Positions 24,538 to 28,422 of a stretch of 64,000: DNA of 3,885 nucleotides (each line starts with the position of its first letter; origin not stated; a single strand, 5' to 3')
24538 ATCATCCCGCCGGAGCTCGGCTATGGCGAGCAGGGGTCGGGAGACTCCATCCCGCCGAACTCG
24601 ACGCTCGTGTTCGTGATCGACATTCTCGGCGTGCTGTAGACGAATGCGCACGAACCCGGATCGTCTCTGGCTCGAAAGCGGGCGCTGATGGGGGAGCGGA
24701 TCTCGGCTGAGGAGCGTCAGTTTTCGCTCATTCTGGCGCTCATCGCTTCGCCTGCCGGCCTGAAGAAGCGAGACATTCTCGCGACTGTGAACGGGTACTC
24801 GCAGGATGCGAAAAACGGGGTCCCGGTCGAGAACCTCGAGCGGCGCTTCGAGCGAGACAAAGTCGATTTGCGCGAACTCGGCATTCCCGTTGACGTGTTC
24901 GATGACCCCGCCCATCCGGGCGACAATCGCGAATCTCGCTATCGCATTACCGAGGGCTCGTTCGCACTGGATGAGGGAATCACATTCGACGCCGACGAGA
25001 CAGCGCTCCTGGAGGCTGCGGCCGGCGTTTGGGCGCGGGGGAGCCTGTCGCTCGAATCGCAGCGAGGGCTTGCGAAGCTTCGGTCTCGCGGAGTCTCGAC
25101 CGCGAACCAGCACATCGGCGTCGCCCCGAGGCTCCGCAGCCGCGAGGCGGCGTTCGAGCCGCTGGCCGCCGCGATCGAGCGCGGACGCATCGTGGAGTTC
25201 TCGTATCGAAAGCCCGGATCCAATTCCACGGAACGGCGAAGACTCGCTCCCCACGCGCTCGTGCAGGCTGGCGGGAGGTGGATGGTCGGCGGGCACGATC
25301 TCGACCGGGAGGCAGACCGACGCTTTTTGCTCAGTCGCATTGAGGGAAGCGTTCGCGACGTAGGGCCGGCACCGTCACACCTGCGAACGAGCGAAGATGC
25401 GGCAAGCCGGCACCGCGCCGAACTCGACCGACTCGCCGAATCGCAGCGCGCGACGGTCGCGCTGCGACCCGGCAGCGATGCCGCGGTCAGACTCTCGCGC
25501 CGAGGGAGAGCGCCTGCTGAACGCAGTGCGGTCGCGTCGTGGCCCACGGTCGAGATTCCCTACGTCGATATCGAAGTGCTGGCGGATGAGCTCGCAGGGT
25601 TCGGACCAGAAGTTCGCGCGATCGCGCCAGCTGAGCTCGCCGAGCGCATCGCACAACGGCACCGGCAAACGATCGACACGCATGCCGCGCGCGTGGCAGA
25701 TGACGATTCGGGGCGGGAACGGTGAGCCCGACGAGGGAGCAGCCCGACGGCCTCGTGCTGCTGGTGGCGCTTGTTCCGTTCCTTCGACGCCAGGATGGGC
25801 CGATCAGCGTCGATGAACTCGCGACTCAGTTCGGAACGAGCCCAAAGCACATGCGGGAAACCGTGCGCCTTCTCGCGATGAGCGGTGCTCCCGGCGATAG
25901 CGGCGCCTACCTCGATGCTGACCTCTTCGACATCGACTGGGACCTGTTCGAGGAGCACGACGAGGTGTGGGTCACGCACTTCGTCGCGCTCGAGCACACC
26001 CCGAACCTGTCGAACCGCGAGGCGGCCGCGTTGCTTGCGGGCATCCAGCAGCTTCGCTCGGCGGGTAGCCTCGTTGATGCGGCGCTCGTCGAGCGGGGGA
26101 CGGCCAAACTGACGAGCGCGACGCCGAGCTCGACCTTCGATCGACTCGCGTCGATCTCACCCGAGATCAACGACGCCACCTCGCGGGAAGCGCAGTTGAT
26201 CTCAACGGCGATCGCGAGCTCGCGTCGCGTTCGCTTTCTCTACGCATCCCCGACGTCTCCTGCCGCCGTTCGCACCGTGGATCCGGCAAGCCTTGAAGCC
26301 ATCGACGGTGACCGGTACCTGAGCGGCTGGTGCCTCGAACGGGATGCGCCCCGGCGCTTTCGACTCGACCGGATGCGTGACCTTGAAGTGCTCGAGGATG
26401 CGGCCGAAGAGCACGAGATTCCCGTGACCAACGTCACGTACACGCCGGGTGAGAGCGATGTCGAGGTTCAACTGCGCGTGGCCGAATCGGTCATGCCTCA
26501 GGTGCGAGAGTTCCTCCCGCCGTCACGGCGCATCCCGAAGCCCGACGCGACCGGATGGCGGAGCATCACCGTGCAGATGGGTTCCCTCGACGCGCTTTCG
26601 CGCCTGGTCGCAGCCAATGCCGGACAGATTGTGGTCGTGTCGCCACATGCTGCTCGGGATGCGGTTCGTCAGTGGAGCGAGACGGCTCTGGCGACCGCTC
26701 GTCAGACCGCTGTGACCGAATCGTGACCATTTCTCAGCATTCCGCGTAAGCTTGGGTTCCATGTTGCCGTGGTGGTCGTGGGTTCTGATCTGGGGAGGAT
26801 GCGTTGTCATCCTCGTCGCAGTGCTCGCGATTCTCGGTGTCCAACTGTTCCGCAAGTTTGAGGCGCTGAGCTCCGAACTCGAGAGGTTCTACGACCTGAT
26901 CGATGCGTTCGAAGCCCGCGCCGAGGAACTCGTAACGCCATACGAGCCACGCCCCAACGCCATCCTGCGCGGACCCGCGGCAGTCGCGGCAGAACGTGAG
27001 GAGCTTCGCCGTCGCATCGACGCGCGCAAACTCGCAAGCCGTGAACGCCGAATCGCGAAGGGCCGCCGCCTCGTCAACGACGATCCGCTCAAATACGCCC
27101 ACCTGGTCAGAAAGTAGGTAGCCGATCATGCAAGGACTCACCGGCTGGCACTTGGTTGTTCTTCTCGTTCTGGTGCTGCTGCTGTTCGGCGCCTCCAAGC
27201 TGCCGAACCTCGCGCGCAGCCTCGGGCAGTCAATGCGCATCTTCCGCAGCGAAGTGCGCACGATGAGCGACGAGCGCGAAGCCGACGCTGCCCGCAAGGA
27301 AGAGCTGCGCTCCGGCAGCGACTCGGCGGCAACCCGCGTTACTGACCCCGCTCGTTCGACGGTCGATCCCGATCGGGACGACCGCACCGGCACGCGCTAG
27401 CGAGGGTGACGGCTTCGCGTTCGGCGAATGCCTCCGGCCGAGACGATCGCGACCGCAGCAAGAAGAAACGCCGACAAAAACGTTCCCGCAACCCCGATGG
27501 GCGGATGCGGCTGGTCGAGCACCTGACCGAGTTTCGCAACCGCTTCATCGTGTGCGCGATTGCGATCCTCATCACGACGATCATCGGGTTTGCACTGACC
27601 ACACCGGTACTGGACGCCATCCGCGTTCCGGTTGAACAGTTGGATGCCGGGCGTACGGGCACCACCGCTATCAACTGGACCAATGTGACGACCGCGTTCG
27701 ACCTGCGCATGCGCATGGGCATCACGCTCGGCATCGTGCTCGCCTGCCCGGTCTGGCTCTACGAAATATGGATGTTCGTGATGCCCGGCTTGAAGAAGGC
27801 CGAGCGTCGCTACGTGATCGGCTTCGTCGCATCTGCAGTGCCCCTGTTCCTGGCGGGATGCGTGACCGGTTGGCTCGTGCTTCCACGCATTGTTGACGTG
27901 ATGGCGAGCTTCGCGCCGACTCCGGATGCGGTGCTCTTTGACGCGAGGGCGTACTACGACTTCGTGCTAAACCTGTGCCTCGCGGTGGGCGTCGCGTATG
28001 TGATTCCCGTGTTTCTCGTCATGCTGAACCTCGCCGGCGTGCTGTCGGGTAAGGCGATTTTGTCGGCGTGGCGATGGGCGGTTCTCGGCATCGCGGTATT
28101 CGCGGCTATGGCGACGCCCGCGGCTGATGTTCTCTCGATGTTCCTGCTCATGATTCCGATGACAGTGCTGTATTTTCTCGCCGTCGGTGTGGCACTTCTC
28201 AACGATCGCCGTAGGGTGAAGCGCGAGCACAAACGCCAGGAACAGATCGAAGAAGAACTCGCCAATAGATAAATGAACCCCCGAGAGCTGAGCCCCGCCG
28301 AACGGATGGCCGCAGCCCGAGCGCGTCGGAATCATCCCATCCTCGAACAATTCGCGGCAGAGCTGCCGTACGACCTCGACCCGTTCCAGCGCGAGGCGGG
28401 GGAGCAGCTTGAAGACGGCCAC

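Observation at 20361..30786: Pup-proteasome neighbourhood with the core genes missing but PAC2, pafB and pafC kept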

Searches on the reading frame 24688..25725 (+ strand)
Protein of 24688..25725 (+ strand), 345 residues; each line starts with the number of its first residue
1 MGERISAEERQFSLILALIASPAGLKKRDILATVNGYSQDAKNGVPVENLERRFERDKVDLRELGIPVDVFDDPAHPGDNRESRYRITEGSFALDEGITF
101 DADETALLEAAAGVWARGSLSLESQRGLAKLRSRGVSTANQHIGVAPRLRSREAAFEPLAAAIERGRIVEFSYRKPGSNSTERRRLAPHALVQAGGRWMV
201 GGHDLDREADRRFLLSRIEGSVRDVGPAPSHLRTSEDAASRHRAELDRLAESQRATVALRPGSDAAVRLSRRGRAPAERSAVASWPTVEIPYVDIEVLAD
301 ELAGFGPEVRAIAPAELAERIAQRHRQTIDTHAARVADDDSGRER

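Call 3: search_protein_families(library=pfam, proteins=[window:24688-25725:+])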
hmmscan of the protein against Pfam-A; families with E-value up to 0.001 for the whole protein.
window:24688-25725:+ (345 aa): 2 families
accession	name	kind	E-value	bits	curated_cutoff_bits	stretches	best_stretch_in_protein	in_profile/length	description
PF13280.12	WYL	-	1.1e-14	54.6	21.8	1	155-219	2-66/70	WYL domain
PF25583.1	WCX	-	1.8e-08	35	23.9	1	264-327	12-74/76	WCX domain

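Call 9: search_solved_structures(query=window:24688-25725:+, max_evalue=0.01)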
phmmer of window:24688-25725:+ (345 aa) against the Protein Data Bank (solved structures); distinct sequences matched with E-value up to 0.01: 5.
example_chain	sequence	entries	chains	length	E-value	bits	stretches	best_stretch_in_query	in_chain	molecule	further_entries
9fnd_X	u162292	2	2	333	6.2e-32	114.6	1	5-326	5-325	Transcriptional regulator-like protein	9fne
7p5x_AY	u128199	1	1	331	6.4e-32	114.5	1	5-326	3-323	Transcriptional regulator-like protein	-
6sj9_A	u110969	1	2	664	2.2e-30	109.5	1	6-330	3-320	Proteasome accessory factor B/C (PafBC)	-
7tb5_A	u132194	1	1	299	0.0034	20.2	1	160-219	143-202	WYL domain-containing protein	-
9c5g_A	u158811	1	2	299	0.0041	19.9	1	161-220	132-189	CapW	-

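Call 61: search_solved_structures(query=window:24688-25725:+, max_evalue=1e-20, show_alignments=1)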
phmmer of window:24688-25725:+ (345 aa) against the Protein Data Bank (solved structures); distinct sequences matched with E-value up to 1e-20: 3.
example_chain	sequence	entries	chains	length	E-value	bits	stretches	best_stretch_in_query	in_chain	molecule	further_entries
9fnd_X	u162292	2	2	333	6.2e-32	114.6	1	5-326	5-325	Transcriptional regulator-like protein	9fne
7p5x_AY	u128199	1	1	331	6.4e-32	114.5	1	5-326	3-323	Transcriptional regulator-like protein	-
6sj9_A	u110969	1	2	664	2.2e-30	109.5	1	6-330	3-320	Proteasome accessory factor B/C (PafBC)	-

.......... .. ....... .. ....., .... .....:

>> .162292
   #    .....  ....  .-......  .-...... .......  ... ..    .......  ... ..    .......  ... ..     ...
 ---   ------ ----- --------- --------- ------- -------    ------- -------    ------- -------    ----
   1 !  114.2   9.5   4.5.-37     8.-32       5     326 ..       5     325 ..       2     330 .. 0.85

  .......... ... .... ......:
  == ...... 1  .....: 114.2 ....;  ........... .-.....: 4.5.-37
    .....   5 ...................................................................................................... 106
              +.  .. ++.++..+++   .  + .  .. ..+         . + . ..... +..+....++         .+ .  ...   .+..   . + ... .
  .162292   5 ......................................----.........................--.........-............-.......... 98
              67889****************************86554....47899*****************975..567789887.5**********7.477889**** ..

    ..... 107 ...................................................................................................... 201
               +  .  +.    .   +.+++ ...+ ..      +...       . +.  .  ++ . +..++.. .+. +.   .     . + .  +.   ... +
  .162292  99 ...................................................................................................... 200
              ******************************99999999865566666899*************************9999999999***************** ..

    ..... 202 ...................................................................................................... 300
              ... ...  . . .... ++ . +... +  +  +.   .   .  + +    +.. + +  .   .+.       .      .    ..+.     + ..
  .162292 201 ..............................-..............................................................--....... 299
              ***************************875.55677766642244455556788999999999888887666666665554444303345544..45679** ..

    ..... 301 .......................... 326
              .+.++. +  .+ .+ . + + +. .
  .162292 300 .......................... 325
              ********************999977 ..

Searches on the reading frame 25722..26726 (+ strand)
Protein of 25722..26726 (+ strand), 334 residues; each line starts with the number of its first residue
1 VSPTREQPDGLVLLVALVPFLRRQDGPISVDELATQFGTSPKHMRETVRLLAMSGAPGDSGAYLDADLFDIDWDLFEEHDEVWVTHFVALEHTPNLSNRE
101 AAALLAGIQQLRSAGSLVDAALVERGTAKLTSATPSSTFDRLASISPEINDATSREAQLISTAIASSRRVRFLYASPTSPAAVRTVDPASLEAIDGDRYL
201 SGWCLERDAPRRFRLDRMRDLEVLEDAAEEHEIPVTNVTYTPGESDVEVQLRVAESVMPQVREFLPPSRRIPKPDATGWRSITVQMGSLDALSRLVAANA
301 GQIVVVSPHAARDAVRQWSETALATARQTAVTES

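Call 3: search_protein_families(library=pfam, proteins=[window:25722-26726:+])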
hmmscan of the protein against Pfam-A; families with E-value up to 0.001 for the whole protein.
window:25722-26726:+ (334 aa): 3 families
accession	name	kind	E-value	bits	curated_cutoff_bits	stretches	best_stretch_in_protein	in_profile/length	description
PF19187.6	HTH_PafC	-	1.3e-23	83.4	32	1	11-131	3-114/115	PafC helix-turn-helix domain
PF13280.12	WYL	-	3.3e-18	65.9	21.8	1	159-223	5-70/70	WYL domain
PF25583.1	WCX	-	1.1e-09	38.9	23.9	1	246-322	2-75/76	WCX domain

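Call 10: search_solved_structures(query=window:25722-26726:+, max_evalue=0.01)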
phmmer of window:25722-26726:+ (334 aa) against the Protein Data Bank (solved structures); distinct sequences matched with E-value up to 0.01: 9.
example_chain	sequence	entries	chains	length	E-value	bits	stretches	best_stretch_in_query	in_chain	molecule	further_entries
6sj9_A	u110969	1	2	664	2.2e-29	106.3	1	5-324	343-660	Proteasome accessory factor B/C (PafBC)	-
7p5x_AX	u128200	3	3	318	2.6e-19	73.2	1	11-325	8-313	PafC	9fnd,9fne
9cu3_B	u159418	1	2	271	0.0011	21.9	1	98-317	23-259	WYL domain-containing protein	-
7u02_B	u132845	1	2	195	0.0016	21.4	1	160-317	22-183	WYL domain-containing protein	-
7tzv_A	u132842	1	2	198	0.0016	21.3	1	160-317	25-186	WYL domain-containing protein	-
9pfq_Q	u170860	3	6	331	0.0024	20.8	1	100-317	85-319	WYL domain-containing protein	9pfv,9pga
8tp8_A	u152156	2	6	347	0.0026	20.7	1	100-317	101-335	DeoR-family transcriptional regulator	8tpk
7p5x_AY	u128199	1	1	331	0.0088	18.9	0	155-316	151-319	Transcriptional regulator-like protein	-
9fnd_X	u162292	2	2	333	0.0093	18.8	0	155-316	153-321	Transcriptional regulator-like protein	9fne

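Call 67: search_solved_structures(query=window:25722-26726:+, max_evalue=1e-15, show_alignments=2)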
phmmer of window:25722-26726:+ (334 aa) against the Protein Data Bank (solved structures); distinct sequences matched with E-value up to 1e-15: 2.
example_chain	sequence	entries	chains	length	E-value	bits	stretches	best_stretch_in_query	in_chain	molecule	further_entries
6sj9_A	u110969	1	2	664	2.2e-29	106.3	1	5-324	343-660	Proteasome accessory factor B/C (PafBC)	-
7p5x_AX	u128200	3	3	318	2.6e-19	73.2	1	11-325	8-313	PafC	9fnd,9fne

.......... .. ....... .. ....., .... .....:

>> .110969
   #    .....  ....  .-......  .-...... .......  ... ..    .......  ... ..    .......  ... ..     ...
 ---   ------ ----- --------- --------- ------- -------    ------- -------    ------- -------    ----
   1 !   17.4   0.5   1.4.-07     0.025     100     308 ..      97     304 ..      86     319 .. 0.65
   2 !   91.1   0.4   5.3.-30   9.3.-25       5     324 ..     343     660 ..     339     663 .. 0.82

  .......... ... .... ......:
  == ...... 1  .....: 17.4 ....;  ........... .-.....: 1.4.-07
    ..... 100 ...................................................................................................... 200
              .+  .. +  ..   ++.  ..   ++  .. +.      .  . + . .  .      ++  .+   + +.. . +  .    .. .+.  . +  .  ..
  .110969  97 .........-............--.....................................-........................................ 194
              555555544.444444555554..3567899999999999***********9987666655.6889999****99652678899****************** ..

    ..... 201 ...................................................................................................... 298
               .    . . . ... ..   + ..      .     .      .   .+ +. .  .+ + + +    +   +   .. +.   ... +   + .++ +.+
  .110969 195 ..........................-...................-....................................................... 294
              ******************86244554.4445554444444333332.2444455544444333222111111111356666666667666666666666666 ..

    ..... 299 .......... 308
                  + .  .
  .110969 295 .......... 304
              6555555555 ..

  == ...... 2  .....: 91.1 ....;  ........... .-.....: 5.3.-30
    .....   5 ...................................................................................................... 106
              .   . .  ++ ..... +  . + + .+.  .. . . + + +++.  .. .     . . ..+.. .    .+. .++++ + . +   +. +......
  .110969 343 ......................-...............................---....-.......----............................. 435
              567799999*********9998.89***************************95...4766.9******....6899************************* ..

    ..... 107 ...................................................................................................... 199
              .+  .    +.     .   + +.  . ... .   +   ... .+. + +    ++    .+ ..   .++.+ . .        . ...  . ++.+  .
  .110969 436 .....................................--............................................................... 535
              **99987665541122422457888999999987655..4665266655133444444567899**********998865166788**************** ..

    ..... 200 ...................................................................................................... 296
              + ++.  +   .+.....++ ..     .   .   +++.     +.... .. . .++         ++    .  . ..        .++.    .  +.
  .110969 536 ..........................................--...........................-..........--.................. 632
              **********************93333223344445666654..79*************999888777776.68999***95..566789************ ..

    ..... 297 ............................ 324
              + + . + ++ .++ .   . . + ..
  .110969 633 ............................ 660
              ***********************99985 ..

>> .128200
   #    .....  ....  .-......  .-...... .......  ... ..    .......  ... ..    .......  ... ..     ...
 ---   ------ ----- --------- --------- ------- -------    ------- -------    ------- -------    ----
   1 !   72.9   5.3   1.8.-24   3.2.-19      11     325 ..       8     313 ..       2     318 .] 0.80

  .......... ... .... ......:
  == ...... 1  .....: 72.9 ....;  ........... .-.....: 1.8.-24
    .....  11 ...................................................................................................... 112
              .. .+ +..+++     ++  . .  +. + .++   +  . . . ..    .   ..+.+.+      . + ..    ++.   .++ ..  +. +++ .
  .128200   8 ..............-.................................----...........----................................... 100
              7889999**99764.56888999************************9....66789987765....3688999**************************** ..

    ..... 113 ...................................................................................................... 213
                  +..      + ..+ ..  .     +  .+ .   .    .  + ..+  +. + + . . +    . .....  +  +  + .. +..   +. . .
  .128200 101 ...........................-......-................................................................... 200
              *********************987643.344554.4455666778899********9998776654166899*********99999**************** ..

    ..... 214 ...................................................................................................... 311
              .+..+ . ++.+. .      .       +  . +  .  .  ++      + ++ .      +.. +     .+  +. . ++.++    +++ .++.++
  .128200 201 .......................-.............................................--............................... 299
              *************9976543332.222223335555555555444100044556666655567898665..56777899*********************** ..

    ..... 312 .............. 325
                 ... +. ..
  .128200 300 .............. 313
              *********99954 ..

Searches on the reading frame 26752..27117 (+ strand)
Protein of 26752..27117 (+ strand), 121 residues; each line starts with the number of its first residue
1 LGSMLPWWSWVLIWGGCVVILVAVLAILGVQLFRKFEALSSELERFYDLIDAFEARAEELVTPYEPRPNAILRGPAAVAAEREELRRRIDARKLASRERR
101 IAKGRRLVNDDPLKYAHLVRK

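Call 3: search_protein_families(library=pfam, proteins=[window:26752-27117:+])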
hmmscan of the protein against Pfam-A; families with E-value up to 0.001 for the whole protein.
window:26752-27117:+ (121 aa): 0 families

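Call 65: search_protein_families(library=pfam, proteins=[window:26761-27117:+], max_evalue=1)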
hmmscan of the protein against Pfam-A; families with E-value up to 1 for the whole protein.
window:26761-27117:+ (118 aa): 1 family
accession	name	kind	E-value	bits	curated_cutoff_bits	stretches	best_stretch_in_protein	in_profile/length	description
PF19199.5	Phage_coatGP8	-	0.19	12.3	24.6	1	15-33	48-65/69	Phage major coat protein, Gp8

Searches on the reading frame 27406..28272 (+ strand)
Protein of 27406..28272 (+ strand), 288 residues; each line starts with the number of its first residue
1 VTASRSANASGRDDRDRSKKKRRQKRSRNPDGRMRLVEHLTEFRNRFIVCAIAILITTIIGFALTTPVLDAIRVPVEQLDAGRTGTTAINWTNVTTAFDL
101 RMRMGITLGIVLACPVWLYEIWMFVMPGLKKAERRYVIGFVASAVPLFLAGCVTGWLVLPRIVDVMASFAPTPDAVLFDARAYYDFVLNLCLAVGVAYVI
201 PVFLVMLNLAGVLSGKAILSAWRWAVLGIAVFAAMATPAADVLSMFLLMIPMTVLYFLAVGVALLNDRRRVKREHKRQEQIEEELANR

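Call 4: search_protein_families(library=pfam, proteins=[window:27406-28272:+])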
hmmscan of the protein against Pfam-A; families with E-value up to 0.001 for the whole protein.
window:27406-28272:+ (288 aa): 1 family
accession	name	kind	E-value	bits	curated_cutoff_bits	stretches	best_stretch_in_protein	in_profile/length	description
PF00902.23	TatC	-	2.3e-55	188.1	25.1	1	38-251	1-208/208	Sec-independent protein translocase protein (TatC)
